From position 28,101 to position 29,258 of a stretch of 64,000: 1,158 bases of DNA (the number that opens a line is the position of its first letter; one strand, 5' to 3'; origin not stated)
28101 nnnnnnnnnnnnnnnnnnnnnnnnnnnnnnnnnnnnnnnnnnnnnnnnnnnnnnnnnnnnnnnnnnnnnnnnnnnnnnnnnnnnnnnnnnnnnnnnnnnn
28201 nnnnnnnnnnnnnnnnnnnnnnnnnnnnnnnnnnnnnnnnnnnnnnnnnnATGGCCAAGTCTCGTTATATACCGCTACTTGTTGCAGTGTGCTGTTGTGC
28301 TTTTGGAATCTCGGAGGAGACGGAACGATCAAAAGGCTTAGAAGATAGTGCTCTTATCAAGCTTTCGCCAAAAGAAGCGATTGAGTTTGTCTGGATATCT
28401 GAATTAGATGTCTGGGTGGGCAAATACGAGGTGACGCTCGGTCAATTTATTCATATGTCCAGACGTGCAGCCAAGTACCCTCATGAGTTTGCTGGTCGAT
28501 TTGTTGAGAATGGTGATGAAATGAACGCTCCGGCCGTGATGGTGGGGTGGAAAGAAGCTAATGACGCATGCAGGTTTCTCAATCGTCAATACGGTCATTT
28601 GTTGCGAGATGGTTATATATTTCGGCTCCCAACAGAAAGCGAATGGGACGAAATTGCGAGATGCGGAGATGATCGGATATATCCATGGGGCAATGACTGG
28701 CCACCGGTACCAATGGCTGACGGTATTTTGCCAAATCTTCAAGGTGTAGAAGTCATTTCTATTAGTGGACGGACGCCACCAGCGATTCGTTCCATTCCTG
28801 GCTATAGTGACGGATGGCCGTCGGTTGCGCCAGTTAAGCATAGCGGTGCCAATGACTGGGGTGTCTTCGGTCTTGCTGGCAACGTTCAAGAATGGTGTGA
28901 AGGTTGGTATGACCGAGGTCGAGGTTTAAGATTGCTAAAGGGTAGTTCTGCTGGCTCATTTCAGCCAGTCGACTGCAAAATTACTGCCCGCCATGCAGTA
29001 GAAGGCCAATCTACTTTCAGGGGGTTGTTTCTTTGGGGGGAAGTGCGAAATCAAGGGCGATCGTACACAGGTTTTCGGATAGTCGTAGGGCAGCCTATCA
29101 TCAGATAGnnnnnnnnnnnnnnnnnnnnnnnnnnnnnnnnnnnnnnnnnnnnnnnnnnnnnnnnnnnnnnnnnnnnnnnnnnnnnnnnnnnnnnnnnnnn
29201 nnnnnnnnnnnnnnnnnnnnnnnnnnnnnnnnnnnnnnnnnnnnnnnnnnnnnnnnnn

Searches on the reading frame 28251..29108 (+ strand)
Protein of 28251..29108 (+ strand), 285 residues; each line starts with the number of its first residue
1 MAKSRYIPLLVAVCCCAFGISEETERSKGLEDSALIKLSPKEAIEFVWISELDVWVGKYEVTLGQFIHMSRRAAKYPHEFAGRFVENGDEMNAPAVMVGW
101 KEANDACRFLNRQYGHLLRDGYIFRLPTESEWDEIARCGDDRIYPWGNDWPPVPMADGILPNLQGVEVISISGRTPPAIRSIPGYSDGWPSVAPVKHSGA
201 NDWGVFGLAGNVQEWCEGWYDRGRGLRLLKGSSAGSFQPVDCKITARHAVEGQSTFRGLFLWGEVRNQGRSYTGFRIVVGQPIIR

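Call 73: search_protein_families(library=pfam, proteins=[window:28251-29108:+], max_evalue=0.001)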
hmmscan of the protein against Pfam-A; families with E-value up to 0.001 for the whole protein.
window:28251-29108:+ (285 aa): 1 family
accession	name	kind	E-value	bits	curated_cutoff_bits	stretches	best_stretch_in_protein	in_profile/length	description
PF03781.23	FGE-sulfatase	-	4.5e-20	72.8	23.3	1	55-231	38-204/255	Sulfatase-modifying factor enzyme 1-like domain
